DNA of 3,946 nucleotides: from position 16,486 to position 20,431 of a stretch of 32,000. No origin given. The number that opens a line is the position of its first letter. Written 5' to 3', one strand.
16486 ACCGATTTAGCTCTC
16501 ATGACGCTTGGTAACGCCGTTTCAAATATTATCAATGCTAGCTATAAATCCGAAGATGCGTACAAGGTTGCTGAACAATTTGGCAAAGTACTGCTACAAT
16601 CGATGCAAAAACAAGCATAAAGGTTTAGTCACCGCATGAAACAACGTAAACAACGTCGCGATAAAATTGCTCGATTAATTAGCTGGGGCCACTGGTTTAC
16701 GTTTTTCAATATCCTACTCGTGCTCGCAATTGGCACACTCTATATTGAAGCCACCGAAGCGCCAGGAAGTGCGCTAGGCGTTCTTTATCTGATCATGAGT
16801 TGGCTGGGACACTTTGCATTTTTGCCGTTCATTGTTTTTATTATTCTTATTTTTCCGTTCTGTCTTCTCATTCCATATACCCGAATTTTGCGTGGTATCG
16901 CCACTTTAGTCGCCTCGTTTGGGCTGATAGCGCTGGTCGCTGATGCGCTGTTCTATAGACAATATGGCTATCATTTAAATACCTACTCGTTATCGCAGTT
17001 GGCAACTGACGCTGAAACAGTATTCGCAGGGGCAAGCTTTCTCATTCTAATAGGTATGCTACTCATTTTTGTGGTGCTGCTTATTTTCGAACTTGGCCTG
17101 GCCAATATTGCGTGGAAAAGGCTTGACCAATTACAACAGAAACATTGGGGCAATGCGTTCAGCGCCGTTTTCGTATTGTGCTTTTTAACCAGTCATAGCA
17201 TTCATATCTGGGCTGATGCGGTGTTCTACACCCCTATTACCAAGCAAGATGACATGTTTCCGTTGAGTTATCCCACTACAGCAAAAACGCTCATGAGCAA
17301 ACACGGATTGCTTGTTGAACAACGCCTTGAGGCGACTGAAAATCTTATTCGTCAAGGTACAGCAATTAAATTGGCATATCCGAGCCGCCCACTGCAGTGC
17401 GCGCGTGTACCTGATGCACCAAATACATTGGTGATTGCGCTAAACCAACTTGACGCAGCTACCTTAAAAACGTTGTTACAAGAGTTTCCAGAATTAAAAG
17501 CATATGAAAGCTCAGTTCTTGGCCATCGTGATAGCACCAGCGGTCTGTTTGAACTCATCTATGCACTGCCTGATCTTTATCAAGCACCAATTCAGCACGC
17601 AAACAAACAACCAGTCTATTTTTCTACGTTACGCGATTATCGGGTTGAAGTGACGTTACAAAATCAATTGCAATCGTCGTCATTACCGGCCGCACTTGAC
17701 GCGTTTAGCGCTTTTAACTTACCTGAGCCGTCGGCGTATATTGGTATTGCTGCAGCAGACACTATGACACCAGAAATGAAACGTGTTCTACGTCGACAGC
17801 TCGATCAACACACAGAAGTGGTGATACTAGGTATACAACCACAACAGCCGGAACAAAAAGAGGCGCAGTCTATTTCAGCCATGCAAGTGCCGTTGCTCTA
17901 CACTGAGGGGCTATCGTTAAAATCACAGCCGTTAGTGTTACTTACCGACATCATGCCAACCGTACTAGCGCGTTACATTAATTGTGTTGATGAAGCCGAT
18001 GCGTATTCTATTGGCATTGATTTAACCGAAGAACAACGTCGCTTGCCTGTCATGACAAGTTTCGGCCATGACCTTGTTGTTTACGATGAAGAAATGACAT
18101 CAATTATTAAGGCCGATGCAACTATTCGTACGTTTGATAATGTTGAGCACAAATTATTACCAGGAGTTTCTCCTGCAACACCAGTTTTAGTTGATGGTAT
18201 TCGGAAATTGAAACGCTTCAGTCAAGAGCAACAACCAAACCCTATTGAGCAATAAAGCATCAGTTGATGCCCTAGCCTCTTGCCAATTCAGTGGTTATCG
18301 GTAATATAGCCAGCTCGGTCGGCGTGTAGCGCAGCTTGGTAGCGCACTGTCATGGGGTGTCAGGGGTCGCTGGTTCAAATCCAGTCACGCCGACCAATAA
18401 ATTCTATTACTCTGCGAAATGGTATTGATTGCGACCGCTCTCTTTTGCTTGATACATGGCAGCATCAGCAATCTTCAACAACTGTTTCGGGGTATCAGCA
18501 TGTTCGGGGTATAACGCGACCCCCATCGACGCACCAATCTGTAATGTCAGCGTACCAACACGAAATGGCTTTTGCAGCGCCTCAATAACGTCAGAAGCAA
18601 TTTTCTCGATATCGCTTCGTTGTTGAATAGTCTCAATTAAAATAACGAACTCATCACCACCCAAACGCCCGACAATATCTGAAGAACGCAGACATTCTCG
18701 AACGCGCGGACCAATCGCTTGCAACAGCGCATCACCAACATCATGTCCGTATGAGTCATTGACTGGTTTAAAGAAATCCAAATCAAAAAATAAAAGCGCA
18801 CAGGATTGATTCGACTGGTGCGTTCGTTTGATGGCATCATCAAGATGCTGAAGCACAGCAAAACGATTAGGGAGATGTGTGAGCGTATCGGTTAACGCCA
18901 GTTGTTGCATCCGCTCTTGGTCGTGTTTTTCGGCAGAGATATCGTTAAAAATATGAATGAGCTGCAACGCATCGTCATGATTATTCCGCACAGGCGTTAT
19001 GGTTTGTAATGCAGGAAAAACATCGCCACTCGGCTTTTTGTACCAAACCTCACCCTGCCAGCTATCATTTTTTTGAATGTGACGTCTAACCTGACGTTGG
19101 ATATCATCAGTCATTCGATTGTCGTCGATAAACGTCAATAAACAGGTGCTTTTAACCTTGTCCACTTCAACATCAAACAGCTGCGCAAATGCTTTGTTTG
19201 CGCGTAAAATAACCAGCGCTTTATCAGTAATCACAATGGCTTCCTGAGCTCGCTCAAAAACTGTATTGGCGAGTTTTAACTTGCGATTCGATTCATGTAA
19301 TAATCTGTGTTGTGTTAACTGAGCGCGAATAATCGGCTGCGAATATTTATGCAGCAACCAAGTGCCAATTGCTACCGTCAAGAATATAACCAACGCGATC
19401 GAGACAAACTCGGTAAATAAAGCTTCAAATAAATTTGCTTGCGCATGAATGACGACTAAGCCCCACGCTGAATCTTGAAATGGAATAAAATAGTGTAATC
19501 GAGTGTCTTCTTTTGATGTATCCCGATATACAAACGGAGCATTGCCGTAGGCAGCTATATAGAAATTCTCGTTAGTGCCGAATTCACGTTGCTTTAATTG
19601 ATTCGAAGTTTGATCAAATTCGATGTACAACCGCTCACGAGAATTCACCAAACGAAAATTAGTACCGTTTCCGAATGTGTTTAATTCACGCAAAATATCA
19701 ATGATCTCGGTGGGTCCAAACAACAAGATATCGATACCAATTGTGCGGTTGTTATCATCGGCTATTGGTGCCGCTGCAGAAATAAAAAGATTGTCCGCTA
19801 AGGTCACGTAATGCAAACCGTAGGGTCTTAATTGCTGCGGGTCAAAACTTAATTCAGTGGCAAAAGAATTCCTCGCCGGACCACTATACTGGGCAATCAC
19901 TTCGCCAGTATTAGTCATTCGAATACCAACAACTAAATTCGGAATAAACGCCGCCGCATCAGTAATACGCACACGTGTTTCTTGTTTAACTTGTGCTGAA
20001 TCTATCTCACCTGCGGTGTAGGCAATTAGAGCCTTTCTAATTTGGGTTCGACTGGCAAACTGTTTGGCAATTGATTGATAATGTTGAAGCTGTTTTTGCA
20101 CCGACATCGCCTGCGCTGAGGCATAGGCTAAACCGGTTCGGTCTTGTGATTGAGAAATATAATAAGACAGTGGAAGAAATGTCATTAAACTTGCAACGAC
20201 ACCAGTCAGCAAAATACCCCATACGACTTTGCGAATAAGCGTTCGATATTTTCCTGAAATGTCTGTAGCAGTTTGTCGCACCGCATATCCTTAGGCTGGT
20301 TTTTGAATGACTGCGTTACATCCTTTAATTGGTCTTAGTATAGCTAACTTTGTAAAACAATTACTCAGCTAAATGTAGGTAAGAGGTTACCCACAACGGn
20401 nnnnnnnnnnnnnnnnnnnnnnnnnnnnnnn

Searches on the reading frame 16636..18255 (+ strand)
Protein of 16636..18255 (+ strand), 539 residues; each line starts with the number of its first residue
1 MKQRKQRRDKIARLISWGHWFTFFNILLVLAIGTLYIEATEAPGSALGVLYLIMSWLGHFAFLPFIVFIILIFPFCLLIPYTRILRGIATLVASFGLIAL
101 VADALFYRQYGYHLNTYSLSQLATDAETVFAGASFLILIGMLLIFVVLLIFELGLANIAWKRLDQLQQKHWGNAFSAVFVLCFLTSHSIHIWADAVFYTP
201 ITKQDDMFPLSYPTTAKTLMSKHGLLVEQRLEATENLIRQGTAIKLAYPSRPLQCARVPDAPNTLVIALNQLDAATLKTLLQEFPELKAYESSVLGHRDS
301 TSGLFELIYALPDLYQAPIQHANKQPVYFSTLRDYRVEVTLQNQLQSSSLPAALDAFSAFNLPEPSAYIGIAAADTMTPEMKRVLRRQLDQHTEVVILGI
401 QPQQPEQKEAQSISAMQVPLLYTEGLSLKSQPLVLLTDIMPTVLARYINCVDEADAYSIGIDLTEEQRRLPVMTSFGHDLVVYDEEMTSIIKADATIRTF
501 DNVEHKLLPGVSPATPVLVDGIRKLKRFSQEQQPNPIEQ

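Call 10: search_protein_families(library=pfam, proteins=[window:16636-18255:+], max_evalue=0.001)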
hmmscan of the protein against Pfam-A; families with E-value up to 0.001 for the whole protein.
window:16636-18255:+ (539 aa): 1 family
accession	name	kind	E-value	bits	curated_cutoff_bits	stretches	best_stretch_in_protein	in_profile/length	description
PF11893.13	DUF3413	-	9.5e-89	297.3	27.1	1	5-255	2-248/248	Domain of unknown function (DUF3413)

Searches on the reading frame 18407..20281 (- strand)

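Call 10: search_protein_families(library=pfam, proteins=[window:18407-20281:-], max_evalue=0.001)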
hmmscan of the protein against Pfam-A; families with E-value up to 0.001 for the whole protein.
window:18407-20281:- (624 aa): 5 families
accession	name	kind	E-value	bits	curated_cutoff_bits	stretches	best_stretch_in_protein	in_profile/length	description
PF00990.26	GGDEF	-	3.9e-50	170.2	23.8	1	462-619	1-161/161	Diguanylate cyclase, GGDEF domain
PF13426.13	PAS_9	-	6.4e-12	46.1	27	1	347-449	2-102/103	PAS domain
PF08448.16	PAS_4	-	3.5e-07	30.8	23.1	1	342-452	1-109/110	PAS fold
PF00989.32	PAS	-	7e-07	29.7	22.6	1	341-448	6-113/113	PAS fold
PF13188.13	PAS_8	-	1.1e-05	25.5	21.8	1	340-393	5-56/65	PAS domain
